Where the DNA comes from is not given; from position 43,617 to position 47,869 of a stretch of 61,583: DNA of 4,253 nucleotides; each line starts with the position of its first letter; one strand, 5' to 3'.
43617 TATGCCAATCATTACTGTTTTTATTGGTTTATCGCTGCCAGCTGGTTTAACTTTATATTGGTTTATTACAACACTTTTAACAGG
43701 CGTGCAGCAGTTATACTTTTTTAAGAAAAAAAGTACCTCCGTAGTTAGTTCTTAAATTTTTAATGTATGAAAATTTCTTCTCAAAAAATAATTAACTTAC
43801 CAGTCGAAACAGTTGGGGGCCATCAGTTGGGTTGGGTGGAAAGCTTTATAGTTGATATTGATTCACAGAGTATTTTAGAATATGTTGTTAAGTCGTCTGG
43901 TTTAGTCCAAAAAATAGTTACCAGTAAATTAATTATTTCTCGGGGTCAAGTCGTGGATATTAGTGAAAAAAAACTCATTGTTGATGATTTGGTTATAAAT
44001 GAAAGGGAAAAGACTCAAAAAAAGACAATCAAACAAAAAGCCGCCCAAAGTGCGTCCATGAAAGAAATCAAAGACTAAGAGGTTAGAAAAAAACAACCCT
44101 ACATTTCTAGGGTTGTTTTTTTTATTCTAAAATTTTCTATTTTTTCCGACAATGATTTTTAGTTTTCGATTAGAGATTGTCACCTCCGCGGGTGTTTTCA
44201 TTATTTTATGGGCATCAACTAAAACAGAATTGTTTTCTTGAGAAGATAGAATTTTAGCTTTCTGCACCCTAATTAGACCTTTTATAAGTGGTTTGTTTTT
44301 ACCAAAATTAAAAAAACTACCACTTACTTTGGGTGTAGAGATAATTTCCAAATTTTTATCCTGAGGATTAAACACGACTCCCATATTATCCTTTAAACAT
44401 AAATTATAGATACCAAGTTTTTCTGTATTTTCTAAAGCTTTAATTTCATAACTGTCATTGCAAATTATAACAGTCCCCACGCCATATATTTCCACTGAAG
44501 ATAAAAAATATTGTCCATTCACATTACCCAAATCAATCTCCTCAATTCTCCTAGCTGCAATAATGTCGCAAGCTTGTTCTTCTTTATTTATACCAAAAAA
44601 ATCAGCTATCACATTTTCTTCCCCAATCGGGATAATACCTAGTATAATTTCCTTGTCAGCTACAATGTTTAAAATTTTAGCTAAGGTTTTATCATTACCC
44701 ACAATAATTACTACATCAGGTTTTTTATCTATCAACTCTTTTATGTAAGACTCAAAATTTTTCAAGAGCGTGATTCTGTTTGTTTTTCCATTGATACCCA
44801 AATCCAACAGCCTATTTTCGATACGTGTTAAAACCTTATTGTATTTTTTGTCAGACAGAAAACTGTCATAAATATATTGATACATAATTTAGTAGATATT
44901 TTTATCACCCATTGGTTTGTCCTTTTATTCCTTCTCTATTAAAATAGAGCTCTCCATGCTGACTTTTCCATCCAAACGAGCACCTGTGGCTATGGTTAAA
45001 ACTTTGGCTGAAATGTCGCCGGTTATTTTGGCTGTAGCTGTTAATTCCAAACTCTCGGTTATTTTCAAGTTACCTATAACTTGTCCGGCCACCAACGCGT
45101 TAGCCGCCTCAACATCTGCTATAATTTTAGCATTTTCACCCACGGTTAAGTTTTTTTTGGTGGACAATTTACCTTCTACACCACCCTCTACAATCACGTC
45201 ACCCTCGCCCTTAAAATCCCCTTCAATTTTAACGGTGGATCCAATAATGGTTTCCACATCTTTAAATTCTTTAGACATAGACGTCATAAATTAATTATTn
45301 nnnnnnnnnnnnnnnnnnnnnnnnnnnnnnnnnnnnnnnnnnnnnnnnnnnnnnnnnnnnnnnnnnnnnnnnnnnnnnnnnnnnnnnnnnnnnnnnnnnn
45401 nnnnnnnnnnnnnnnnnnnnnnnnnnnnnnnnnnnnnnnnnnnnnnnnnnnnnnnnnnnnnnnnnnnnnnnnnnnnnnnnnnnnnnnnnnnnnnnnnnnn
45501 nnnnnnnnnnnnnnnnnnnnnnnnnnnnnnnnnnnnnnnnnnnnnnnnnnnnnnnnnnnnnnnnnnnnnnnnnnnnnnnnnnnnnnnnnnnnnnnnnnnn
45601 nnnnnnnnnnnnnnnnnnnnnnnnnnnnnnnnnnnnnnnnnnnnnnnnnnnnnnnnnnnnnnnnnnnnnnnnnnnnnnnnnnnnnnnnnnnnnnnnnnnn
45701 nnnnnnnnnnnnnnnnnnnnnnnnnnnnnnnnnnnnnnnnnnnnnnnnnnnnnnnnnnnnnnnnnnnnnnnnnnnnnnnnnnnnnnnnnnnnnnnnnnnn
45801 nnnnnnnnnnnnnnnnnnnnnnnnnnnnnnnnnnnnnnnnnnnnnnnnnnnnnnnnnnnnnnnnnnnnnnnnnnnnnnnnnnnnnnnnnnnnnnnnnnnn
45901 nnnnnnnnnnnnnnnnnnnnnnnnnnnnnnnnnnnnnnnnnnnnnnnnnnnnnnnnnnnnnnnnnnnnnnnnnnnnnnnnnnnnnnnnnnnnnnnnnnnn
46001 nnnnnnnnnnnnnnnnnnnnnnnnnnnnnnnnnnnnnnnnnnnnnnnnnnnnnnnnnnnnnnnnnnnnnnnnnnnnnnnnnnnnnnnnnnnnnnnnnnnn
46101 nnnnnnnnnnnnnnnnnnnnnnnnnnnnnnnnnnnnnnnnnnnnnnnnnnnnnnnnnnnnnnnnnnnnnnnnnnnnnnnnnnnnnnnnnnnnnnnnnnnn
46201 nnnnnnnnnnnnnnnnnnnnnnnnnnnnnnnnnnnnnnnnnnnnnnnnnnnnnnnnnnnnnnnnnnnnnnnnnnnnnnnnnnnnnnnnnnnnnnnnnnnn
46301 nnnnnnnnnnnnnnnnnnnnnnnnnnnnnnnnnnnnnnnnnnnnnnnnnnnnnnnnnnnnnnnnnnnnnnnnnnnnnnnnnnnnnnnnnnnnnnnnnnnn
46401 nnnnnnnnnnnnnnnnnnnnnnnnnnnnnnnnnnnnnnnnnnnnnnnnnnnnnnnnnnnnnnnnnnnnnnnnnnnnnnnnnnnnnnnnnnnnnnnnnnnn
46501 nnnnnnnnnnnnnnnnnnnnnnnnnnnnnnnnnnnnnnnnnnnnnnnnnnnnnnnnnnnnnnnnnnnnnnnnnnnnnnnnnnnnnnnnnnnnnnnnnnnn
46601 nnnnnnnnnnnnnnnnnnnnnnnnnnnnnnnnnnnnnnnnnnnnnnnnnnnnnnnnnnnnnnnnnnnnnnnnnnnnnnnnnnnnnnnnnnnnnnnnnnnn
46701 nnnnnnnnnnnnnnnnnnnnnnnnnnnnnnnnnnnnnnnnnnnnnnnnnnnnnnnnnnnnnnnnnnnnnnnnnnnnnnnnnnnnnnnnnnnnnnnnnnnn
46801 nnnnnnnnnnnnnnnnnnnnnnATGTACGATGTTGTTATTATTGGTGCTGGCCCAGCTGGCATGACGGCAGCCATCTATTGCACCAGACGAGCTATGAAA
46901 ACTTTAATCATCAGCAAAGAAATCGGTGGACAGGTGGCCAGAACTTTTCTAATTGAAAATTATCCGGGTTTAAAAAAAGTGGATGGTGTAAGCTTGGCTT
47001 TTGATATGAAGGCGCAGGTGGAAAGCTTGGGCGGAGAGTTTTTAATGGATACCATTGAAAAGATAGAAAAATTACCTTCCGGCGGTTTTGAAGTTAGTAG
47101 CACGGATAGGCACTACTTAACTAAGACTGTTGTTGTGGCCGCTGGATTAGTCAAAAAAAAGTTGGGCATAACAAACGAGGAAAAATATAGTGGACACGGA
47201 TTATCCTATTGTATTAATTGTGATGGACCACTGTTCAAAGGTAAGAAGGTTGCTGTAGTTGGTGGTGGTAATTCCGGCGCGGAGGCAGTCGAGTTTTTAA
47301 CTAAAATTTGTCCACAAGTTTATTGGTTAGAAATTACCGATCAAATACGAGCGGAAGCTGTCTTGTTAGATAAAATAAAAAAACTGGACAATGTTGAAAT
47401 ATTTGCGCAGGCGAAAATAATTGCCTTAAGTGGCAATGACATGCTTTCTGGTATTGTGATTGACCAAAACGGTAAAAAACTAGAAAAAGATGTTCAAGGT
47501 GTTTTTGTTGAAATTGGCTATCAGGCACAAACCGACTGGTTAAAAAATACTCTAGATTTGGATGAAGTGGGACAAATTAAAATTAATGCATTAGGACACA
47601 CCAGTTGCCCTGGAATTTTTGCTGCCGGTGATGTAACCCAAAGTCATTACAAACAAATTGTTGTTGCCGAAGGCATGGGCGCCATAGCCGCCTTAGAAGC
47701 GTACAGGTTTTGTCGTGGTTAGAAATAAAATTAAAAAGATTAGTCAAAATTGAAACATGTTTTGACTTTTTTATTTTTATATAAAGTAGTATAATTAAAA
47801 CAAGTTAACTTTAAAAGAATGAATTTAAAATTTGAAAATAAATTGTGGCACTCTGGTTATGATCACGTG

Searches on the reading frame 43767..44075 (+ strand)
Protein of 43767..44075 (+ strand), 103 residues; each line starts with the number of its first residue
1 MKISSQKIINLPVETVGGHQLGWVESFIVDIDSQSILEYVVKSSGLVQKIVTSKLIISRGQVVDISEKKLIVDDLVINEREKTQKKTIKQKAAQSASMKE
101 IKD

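Call 19: search_protein_families(library=pfam, proteins=[window:43767-44075:+], max_evalue=0.01)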
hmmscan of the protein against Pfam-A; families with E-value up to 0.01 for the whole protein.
window:43767-44075:+ (103 aa): 1 family
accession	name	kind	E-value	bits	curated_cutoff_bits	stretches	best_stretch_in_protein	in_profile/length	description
PF05239.21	PRC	-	5.4e-07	30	21.2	1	4-74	5-73/78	PRC-barrel domain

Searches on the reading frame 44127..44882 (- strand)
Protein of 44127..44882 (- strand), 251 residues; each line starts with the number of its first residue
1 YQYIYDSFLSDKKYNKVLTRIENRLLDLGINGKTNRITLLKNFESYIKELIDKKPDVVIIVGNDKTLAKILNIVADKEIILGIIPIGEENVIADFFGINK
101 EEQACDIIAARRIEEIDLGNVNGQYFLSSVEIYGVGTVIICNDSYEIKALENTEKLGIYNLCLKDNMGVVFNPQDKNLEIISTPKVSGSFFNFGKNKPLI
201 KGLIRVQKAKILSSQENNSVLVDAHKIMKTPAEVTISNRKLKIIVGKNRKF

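Call 19: search_protein_families(library=pfam, proteins=[window:44127-44882:-], max_evalue=0.01)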
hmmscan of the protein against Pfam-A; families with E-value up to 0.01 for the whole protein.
window:44127-44882:- (251 aa): 1 family
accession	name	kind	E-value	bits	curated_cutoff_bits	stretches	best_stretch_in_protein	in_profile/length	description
PF00781.29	DAGK_cat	-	7.7e-12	45.3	23.6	1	11-121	12-125/125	Diacylglycerol kinase catalytic domain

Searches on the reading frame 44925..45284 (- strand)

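Call 19: search_protein_families(library=pfam, proteins=[window:44925-45284:-], max_evalue=0.01)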
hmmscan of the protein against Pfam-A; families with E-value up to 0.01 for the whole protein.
window:44925-45284:- (119 aa): 1 family
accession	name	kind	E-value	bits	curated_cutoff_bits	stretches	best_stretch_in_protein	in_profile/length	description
PF04519.19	Bactofilin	-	1.1e-24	87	27.9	1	12-108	1-97/98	Polymer-forming cytoskeletal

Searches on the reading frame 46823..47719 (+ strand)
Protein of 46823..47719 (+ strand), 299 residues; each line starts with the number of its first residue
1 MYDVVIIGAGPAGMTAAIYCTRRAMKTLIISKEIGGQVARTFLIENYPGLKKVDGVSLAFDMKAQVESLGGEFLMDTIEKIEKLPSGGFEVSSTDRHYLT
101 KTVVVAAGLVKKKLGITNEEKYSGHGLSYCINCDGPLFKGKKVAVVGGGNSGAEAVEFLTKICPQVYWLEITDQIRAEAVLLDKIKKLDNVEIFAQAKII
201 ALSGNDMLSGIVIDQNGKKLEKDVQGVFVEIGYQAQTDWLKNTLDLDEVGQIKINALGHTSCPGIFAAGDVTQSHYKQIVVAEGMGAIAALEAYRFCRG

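Call 19: search_protein_families(library=pfam, proteins=[window:46823-47719:+], max_evalue=0.01)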
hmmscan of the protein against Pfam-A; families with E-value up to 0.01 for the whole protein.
window:46823-47719:+ (299 aa): 14 families
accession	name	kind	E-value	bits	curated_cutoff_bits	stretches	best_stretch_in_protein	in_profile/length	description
PF07992.20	Pyr_redox_2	-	1e-39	137.2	26.1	1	2-286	1-291/291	Pyridine nucleotide-disulphide oxidoreductase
PF13738.12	Pyr_redox_3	-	1.5e-19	70.9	30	2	77-269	103-305/305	Pyridine nucleotide-disulphide oxidoreductase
PF00070.33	Pyr_redox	-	6.6e-12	46.2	22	1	142-212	1-78/82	Pyridine nucleotide-disulphide oxidoreductase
PF00890.30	FAD_binding_2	-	1.6e-07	31.3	20.4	1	3-33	1-31/414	FAD binding domain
PF01266.30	DAO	-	4.4e-07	30.2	27.9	1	3-36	1-35/353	FAD dependent oxidoreductase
PF12831.13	FAD_oxidored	-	1.5e-06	28.2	27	1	3-40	1-40/416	FAD dependent oxidoreductase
PF03486.20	HI0933_like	-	5.2e-06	26.5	50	1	3-33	2-32/244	HI0933-like protein Rossmann domain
PF13450.12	NAD_binding_8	-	7.5e-06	26.6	21.9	1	6-39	1-36/68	NAD(P)-binding Rossmann-like domain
PF01946.23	Thi4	-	1.5e-05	24.8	26.2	1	3-34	19-51/235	Thi4 family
PF13434.12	Lys_Orn_oxgnase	-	7.4e-05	22.5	21.3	1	91-164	134-212/339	L-lysine 6-monooxygenase/L-ornithine 5-monooxygenase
PF01494.25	FAD_binding_3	-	0.00021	21.1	22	1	2-32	2-32/349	FAD binding domain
PF01134.28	GIDA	-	0.00045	19.8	22.1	1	3-34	1-32/391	Glucose inhibited division protein A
PF01262.27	AlaDh_PNT_C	-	0.001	19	23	0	141-178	29-66/214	Alanine dehydrogenase/PNT, C-terminal domain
PF21799.2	MurD-like_N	-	0.0065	17.2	27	0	141-187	1-43/88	Mur ligase MurD-like, N-terminal domain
